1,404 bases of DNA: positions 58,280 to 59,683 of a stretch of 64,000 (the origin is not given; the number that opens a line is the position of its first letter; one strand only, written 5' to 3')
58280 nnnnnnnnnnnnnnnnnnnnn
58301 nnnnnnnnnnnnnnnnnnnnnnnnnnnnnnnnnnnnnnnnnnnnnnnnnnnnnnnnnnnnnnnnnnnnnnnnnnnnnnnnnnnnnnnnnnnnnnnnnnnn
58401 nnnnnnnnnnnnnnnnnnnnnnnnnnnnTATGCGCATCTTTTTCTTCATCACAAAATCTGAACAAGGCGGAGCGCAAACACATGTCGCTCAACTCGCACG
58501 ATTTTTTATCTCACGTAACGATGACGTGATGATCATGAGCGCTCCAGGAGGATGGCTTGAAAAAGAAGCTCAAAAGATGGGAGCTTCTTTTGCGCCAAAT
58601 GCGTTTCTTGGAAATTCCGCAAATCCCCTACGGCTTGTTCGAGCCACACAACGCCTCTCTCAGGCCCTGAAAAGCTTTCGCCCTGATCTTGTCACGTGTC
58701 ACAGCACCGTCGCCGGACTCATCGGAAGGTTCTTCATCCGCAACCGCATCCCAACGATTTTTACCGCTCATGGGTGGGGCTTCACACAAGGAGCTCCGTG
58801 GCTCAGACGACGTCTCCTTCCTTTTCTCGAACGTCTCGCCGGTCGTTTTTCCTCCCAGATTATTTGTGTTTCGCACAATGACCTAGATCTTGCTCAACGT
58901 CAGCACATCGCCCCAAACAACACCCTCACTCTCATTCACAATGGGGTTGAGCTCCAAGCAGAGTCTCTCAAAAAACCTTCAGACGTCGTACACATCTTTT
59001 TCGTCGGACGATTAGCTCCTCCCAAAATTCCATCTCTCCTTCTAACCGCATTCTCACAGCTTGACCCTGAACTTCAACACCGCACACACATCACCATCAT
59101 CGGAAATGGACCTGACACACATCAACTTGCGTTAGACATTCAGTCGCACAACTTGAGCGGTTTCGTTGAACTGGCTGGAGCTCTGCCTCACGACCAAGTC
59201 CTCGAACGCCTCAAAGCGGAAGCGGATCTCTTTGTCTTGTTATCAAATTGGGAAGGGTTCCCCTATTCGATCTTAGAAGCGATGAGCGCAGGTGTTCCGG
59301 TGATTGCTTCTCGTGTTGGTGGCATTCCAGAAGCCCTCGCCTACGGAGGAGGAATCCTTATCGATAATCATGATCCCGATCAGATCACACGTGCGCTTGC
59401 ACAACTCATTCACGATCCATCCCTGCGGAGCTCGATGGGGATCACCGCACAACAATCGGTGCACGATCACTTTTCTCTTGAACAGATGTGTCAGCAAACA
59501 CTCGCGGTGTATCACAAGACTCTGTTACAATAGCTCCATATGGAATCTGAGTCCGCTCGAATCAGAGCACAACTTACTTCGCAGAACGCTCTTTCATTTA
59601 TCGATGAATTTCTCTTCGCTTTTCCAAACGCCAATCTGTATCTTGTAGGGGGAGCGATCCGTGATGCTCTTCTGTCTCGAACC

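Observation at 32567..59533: A roughly 27 kb methylation-rich glycan locus: ABC-transporter-dependent pathway with seven SAM methyltransferases, a nonulosonic-acid module and a GDP-aminodeoxyhexose module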

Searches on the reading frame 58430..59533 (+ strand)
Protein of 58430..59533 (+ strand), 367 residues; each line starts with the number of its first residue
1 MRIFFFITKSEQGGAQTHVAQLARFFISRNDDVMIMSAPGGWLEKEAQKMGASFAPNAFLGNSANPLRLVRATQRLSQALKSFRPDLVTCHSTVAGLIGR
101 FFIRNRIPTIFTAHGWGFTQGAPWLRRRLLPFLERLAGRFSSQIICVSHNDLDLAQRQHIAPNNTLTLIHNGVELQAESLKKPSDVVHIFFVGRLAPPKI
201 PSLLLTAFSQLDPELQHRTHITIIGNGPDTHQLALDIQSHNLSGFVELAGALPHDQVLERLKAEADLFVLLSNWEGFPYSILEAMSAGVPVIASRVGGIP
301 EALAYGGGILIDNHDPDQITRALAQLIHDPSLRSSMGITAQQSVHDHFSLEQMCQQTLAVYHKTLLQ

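Call 5: search_protein_families(library=pfam, proteins=[window:58430-59533:+], max_evalue=0.001)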
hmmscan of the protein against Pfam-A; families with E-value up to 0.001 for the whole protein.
window:58430-59533:+ (367 aa): 7 families
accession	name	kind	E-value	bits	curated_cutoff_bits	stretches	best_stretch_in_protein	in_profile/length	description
PF00534.26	Glycos_transf_1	-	3.7e-38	131.2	26.4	1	177-342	6-171/172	Glycosyl transferases group 1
PF13692.12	Glyco_trans_1_4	-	1.8e-28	100.1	27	1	188-329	3-142/142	Glycosyl transferases group 1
PF13439.12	Glyco_transf_4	-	2.3e-25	90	28.5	1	13-176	2-169/170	Glycosyltransferase Family 4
PF13579.12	Glyco_trans_4_4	-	1.2e-20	74.9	29.7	1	13-172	1-158/158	Glycosyl transferase 4-like domain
PF20706.3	GT4-conflict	-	1.9e-09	37.4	26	1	166-304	174-321/385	Family 4 Glycosyltransferase in conflict systems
PF13477.12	Glyco_trans_4_2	-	4e-08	34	23.4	1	15-148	9-139/139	Glycosyl transferase 4-like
PF13524.12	Glyco_trans_1_2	-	3.5e-07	30.7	25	1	248-358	31-143/144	Glycosyl transferase-like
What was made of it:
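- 58430..59533 (+): GT4 glycosyltransferase (GT4e), the last gene of the locus. Glycos_transf_1 131.2 bits and Glyco_transf_4 90 bits (call 5).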

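Call 101: search_protein_families(library=ncbifam, proteins=[window:58430-59533:+], max_evalue=0.0001)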
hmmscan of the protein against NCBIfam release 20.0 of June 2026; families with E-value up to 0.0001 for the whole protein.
window:58430-59533:+ (367 aa): 36 families (the best 25 are shown)
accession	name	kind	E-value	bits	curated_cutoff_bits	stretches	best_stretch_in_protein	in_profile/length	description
TIGR03088.1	stp2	hypoth_equivalog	3e-33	115.4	409.05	1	71-365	68-374/374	TIGR03088 family PEP-CTERM/XrtA system glycosyltransferase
NF041876.1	EPS_EpsE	equivalog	2.5e-28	99.4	400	1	179-353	207-385/389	exopolysaccharide biosynthesis GT4 family glycosyltransferase EpsE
TIGR03999.1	thiol_BshA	equivalog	3.6e-24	85.4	273.7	1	189-364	202-373/375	N-acetyl-alpha-D-glucosaminyl L-malate synthase BshA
TIGR03449.1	mycothiol_MshA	equivalog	1.7e-22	79.9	462.5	1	149-365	182-404/406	D-inositol-3-phosphate glycosyltransferase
TIGR02149.1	glgA_Coryne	subfamily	1.2e-21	77.3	302.4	1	13-364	16-390/391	glycogen synthase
NF047684.1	TeichurnBiosyTuaC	equivalog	2.2e-21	76.3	550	1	178-364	211-389/391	teichuronic acid biosynthesis protein TuaC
NF038229.1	Glyco4_Geo_Pelo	equivalog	1.8e-19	70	400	1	72-365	43-337/338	GPMC system family 4 glycosyltransferase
NF038295.1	EPS_HpsP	equivalog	1.4e-17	63.8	550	1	176-363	197-386/388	hormogonium polysaccharide biosynthesis glycosyltransferase HpsP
NF053787.1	GlcN_PG_synth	equivalog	9.8e-17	60.8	480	1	183-363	194-358/361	N-acetylglucosaminyl phosphatidylglycerol synthase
NF046085.1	XrtY_assoc_Gly1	equivalog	4.1e-16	58.8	400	1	159-364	177-384/387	XrtY-associated glycosyltransferase XYAG1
TIGR04047.1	MSMEG_0565_glyc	hypoth_equivalog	5.2e-16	58.7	259.85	1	243-362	256-372/373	MSMEG_0565 family glycosyltransferase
NF050056.1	ProtGlycPglH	equivalog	2.1e-15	56.7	600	1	73-360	74-349/354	GalNAc-alpha-(1->4)-GalNAc-alpha-(1->3)-diNAcBac-PP-undecaprenol alpha-1,4-N-acetyl-D-galactosaminyltransferase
TIGR04063.1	stp3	hypoth_equivalog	1.1e-13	50.9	442.05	1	71-364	79-395/397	TIGR04063 family PEP-CTERM/XrtA system glycosyltransferase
TIGR04157.1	glyco_rSAM_CFB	subfamily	2.5e-13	49.8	400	1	141-360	170-405/406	TIGR04157 family glycosyltransferase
NF038298.1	EPS_HpsO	equivalog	4.2e-13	48.8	575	1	170-363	186-386/388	hormogonium polysaccharide biosynthesis glycosyltransferase HpsO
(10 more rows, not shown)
